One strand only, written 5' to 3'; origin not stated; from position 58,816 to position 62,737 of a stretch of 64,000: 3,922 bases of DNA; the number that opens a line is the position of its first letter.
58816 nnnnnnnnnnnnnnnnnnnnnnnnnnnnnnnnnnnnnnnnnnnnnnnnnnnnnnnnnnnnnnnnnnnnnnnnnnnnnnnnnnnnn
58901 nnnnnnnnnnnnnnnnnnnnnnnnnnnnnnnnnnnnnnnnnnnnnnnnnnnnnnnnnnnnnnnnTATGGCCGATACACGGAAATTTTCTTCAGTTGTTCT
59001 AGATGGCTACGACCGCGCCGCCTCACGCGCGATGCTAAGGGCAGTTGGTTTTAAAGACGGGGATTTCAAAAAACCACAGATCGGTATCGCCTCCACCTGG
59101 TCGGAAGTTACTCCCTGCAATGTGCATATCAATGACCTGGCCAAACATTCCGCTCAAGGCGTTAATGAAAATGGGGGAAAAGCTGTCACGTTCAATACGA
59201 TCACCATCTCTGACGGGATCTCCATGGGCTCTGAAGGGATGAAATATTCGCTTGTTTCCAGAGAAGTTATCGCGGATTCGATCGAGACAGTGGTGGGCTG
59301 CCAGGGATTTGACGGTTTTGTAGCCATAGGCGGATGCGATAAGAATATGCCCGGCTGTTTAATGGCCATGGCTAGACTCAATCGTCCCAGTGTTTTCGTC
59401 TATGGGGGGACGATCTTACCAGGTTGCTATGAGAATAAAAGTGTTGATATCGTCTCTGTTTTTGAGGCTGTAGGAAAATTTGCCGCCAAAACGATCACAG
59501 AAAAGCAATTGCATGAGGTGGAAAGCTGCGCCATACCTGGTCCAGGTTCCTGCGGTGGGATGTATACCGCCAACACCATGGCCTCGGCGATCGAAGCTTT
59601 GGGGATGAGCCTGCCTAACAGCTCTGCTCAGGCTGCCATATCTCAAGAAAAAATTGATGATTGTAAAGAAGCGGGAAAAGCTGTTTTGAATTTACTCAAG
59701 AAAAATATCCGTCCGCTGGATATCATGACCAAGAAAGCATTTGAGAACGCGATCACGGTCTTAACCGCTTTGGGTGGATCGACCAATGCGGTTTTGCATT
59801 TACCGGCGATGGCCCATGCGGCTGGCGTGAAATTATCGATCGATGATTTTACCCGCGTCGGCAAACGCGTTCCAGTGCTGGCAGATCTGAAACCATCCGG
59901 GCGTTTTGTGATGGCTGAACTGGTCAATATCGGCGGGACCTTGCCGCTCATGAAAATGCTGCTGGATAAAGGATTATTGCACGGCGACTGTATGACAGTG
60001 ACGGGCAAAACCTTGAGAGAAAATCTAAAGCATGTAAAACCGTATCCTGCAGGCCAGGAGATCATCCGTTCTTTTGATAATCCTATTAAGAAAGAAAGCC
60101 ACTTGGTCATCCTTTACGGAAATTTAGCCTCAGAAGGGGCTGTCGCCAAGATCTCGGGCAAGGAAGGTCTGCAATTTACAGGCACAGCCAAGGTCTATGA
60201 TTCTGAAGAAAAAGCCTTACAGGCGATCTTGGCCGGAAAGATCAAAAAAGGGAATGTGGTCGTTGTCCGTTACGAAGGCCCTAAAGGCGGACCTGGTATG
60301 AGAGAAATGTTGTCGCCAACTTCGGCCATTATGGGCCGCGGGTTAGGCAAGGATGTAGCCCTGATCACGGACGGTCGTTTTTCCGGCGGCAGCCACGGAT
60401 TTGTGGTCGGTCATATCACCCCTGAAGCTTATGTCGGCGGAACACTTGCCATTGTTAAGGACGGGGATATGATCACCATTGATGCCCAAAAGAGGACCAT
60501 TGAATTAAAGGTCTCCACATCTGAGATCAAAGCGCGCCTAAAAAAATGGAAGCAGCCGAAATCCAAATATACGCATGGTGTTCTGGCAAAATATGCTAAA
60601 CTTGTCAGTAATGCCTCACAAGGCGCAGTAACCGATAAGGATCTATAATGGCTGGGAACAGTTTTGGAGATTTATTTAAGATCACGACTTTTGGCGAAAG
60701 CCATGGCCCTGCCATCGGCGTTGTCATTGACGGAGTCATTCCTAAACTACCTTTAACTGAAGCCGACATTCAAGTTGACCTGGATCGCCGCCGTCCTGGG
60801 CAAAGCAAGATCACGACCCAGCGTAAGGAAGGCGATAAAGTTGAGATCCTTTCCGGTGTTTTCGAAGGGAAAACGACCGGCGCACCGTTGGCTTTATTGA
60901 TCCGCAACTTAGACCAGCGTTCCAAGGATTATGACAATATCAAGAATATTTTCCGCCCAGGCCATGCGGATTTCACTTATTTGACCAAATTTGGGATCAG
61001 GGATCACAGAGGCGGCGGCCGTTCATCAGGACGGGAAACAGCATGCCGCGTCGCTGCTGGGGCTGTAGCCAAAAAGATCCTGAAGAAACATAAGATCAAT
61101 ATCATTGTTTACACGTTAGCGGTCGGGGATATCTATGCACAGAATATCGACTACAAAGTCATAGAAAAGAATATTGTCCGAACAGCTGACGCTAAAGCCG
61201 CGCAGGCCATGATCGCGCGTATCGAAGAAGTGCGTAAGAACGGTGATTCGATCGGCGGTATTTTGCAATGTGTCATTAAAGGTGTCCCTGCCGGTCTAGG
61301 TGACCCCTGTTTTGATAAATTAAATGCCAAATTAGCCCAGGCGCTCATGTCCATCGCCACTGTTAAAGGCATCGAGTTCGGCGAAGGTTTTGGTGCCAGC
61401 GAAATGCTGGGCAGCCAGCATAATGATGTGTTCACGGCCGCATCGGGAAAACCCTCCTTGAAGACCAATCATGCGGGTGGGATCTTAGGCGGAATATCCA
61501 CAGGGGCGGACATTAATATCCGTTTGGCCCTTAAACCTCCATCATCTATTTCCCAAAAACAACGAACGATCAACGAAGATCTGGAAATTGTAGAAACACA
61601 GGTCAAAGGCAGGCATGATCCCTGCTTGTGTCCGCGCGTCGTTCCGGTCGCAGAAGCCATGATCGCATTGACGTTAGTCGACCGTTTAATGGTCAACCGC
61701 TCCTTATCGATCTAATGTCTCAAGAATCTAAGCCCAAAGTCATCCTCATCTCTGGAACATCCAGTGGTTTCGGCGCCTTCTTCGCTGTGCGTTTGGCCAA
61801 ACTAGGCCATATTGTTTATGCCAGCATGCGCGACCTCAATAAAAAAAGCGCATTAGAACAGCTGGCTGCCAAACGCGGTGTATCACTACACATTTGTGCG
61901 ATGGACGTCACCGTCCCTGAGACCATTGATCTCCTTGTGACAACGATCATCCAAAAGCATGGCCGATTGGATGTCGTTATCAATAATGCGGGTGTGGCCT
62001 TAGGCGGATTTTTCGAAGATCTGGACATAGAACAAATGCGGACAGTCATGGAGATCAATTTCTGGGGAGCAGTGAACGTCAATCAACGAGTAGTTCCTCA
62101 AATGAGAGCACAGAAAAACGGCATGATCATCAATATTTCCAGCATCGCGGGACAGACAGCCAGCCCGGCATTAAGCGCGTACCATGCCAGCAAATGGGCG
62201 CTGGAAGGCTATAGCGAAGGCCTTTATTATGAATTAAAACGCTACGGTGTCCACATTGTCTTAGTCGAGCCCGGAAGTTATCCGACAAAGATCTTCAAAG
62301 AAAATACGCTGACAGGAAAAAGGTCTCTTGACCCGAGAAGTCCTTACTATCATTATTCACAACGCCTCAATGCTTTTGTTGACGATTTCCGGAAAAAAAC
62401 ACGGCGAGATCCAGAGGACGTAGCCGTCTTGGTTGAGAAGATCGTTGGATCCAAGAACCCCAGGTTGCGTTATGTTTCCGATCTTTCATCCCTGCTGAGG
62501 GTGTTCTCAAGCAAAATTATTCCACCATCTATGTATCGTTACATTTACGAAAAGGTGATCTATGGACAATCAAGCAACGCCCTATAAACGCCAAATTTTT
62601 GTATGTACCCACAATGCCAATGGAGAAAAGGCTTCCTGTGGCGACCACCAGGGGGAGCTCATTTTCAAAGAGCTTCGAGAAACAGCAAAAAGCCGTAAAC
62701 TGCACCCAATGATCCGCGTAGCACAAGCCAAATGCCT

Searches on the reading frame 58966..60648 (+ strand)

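Call 40: search_protein_families(library=pfam, proteins=[window:58966-60648:+], max_evalue=0.0001)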
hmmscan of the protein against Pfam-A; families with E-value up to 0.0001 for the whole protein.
window:58966-60648:+ (560 aa): 2 families
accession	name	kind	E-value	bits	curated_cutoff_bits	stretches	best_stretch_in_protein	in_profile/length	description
PF00920.27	ILVD_EDD_N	-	2.9e-133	444.4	27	1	36-353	1-316/316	Dihydroxy-acid/6-phosphogluconate dehydratase N-terminal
PF24877.1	ILV_EDD_C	-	2e-79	265.9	27.7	1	365-554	1-191/191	Dihydroxy-acid/6-phosphogluconate dehydratase C-terminal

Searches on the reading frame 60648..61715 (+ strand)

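Call 40: search_protein_families(library=pfam, proteins=[window:60648-61715:+], max_evalue=0.0001)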
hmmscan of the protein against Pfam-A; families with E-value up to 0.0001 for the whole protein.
window:60648-61715:+ (355 aa): 1 family
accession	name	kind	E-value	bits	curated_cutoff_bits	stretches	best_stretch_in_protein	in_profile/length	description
PF01264.26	Chorismate_synt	-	2.2e-139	464.2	27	1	10-348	1-327/327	Chorismate synthase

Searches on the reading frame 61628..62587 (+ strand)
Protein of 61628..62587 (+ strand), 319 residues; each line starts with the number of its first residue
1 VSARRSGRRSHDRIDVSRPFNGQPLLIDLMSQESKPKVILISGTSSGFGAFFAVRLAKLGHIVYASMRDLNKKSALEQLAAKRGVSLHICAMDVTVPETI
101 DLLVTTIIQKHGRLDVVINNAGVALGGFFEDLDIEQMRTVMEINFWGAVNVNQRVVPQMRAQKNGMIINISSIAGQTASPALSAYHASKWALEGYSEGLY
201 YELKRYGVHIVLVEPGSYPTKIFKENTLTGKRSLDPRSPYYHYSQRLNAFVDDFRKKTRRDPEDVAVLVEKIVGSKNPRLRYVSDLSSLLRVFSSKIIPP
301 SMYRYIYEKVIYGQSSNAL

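Call 40: search_protein_families(library=pfam, proteins=[window:61628-62587:+], max_evalue=0.0001)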
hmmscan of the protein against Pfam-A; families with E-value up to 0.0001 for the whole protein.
window:61628-62587:+ (319 aa): 4 families
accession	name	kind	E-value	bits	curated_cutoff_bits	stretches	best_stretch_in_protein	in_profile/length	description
PF00106.31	adh_short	-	1.7e-47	161.9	26.6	1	37-226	1-190/195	short chain dehydrogenase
PF13561.12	adh_short_C2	-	3.7e-32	112.2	27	1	45-225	3-183/236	Enoyl-(Acyl carrier protein) reductase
PF08659.16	KR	-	7.3e-15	55.8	22.6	1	39-194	3-158/180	KR domain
PF23441.1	SDR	-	9.5e-05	22.3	27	0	37-224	9-200/258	SDR-like rossmann domain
